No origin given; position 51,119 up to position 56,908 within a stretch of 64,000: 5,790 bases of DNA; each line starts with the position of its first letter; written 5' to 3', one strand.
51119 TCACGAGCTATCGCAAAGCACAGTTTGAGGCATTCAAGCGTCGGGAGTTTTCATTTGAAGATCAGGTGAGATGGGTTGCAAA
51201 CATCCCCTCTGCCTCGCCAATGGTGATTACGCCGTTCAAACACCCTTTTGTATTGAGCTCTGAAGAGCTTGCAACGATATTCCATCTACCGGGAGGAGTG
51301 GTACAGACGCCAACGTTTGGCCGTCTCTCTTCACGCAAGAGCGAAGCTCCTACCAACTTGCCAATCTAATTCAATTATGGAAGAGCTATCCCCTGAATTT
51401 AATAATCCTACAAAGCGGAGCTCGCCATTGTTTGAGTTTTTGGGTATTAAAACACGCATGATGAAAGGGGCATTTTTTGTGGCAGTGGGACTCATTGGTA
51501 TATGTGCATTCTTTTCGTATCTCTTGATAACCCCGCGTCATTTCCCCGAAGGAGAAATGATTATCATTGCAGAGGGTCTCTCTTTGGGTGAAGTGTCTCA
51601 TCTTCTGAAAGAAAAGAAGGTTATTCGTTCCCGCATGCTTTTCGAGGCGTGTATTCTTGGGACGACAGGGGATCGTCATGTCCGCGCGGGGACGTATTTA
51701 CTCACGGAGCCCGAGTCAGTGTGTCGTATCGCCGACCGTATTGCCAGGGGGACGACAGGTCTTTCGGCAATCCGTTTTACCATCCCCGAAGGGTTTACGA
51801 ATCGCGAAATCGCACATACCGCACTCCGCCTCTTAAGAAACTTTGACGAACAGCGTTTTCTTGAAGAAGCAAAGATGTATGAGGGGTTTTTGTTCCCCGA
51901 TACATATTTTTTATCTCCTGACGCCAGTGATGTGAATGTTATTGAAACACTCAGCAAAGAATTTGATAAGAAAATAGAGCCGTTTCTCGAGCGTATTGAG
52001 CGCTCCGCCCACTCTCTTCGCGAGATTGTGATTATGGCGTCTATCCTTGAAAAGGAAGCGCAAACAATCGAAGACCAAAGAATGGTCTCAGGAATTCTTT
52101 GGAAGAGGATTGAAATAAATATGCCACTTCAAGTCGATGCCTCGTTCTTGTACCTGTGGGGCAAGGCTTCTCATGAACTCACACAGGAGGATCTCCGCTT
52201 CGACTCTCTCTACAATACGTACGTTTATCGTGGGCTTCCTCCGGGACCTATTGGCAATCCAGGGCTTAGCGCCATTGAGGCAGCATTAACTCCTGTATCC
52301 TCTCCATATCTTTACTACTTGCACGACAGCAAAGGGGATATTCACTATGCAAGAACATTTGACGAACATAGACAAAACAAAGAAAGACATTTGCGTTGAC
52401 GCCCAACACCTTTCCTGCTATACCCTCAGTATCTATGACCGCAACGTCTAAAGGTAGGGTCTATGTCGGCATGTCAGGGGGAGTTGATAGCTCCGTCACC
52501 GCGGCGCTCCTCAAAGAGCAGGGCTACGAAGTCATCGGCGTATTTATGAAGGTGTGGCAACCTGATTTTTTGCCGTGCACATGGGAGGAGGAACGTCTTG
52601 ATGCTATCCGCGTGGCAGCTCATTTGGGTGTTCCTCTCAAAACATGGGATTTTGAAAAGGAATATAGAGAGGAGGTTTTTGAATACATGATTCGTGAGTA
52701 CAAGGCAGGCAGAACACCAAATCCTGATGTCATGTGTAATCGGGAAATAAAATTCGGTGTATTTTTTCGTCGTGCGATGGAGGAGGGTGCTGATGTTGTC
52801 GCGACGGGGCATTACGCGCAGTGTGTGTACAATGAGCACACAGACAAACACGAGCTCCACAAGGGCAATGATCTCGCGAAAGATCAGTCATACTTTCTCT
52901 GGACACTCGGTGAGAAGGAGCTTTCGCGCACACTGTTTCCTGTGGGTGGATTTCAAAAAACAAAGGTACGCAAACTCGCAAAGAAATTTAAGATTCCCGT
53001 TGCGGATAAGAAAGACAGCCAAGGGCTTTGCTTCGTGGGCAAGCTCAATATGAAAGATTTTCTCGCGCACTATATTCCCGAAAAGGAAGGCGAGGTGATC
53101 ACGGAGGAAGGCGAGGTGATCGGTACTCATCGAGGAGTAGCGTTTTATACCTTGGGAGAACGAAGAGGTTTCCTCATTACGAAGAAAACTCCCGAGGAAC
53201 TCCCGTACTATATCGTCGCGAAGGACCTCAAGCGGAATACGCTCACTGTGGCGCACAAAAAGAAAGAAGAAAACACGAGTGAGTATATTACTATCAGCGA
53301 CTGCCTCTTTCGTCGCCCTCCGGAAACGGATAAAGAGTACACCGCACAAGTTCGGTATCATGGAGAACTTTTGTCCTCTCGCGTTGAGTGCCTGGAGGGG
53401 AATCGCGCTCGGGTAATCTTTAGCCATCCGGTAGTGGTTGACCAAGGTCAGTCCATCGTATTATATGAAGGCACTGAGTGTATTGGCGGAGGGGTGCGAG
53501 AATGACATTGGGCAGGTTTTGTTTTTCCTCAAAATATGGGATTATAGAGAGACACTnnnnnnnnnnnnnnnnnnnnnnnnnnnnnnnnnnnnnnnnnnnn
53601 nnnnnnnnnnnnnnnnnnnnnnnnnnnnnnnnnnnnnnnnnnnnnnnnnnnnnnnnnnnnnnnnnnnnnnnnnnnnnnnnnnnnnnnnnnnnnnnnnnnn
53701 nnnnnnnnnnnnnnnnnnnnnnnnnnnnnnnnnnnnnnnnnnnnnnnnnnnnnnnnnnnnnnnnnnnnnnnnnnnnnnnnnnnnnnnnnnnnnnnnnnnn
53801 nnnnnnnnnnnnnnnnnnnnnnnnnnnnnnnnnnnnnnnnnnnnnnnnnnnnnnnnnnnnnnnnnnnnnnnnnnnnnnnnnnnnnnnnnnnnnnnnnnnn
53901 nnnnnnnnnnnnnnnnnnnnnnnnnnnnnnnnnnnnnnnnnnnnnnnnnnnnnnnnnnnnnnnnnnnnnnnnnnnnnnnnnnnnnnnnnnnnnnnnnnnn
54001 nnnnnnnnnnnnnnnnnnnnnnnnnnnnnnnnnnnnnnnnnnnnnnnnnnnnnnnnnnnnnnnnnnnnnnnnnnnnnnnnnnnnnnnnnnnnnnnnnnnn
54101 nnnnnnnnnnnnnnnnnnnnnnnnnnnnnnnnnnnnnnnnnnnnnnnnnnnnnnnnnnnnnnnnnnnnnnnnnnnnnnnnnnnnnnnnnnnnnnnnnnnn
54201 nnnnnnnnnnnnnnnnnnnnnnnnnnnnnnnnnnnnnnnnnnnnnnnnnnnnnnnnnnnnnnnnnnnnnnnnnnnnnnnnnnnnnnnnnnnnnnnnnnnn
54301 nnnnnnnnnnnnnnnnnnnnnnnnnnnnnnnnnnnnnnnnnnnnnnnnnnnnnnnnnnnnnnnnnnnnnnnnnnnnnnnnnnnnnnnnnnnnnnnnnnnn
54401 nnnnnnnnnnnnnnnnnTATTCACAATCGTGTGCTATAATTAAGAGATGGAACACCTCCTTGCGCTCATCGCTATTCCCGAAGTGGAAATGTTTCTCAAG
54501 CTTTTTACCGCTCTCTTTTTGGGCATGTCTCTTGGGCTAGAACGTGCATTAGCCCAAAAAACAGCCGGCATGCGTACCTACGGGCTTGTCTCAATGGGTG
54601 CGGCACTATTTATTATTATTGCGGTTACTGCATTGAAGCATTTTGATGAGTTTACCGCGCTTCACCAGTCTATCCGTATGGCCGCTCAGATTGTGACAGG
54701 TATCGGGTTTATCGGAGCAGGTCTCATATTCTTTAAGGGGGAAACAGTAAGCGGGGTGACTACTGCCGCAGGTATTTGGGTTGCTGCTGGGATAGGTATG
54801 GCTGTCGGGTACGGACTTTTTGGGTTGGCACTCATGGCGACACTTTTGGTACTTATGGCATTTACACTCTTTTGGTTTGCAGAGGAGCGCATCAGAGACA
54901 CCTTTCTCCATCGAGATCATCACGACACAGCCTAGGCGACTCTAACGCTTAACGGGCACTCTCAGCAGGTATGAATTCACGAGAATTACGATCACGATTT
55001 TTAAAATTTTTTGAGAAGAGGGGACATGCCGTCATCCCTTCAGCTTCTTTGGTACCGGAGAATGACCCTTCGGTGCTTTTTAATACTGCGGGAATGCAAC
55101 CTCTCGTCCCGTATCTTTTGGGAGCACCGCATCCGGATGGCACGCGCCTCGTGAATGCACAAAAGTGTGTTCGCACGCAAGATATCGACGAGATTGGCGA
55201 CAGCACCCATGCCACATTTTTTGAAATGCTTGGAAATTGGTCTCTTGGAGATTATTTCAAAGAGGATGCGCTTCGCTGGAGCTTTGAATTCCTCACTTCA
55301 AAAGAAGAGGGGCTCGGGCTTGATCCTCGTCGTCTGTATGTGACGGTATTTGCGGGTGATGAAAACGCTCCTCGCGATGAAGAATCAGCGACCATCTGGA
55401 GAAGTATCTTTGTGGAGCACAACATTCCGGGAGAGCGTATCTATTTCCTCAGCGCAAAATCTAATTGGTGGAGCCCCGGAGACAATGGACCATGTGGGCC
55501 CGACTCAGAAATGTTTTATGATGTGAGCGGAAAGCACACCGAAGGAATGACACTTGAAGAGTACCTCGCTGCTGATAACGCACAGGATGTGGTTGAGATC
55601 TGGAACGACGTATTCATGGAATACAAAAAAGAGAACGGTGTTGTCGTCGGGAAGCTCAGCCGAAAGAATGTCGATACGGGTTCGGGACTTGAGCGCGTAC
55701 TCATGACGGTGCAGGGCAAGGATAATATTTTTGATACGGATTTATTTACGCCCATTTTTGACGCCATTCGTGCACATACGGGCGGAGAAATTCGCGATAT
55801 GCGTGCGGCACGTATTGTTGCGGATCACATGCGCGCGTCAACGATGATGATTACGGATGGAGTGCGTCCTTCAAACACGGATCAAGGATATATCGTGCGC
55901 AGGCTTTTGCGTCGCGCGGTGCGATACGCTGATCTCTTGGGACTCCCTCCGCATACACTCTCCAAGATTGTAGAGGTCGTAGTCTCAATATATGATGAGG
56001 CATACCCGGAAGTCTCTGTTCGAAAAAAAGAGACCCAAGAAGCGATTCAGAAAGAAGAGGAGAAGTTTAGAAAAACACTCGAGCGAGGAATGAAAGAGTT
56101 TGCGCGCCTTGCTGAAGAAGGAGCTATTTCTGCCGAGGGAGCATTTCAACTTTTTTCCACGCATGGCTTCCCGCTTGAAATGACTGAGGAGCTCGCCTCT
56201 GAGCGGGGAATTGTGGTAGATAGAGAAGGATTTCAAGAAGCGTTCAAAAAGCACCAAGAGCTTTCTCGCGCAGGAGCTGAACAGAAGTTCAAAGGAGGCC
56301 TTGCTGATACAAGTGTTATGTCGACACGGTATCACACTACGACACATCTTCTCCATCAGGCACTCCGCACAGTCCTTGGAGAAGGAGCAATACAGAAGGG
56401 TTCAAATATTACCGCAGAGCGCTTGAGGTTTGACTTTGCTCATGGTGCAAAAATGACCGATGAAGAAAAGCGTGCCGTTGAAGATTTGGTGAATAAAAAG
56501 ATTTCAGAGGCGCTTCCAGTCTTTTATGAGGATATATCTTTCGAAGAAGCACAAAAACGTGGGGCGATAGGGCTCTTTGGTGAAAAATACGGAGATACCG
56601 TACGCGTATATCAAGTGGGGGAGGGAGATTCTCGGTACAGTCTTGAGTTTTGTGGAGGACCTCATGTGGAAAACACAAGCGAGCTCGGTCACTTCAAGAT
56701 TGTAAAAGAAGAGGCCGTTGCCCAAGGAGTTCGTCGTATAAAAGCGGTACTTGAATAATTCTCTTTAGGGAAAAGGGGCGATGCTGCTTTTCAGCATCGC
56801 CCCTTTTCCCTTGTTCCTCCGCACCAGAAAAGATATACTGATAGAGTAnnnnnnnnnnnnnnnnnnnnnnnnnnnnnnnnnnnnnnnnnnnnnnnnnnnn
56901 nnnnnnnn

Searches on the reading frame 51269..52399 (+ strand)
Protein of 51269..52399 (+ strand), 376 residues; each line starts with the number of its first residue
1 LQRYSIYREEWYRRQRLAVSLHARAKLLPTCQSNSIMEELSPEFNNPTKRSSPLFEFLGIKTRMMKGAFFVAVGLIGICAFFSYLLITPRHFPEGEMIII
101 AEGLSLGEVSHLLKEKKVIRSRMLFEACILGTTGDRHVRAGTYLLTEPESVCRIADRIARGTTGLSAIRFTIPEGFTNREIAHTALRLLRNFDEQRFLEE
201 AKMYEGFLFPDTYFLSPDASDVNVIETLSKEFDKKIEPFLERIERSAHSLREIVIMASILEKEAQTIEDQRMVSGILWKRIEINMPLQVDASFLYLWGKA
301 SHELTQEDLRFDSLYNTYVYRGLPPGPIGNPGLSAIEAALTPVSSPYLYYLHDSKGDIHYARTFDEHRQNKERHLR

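Call 54: search_protein_families(library=pfam, proteins=[window:51269-52399:+], max_evalue=0.001)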
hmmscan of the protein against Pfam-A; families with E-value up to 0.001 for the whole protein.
window:51269-52399:+ (376 aa): 1 family
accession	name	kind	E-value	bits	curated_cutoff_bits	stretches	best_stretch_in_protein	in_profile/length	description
PF02618.21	YceG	-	4.3e-69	233.5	32.4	1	99-372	2-274/275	YceG-like family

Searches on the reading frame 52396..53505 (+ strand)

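Call 54: search_protein_families(library=pfam, proteins=[window:52396-53505:+], max_evalue=0.001)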
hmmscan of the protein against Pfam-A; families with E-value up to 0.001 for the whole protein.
window:52396-53505:+ (369 aa): 6 families
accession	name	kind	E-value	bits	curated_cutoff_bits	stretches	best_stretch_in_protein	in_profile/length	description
PF03054.22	tRNA_Me_trans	-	2.8e-77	259.4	20.6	1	21-216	2-202/202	tRNA methyl transferase HUP domain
PF20259.3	tRNA_Me_trans_M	-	1.6e-20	72.8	27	1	220-287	1-66/66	tRNA methyl transferase PRC-barrel domain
PF20258.4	tRNA_Me_trans_C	-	3.2e-11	43.8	20.6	1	307-367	13-76/77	Aminomethyltransferase beta-barrel domain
PF02540.23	NAD_synthase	-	9.1e-08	31.9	21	1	21-91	20-86/242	NAD synthase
PF00733.27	Asn_synthase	-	6.8e-05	23.1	21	1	11-104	9-97/354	Asparagine synthase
PF00764.25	Arginosuc_synth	-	0.00058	20.4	27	0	22-57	2-38/162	Arginosuccinate synthase N-terminal HUP domain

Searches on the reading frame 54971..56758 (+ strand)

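Call 14: search_protein_families(library=pfam, proteins=[window:54971-56758:+], max_evalue=0.001)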
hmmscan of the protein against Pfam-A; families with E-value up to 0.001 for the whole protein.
window:54971-56758:+ (595 aa): 2 families
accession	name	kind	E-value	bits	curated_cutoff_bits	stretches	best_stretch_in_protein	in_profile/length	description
PF01411.24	tRNA-synt_2c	-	2e-137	459.5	30.3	1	5-465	1-460/552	tRNA synthetases class II (A)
PF07973.19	tRNA_SAD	-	5e-18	65.2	24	1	544-590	1-43/44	Threonyl and Alanyl tRNA synthetase second additional domain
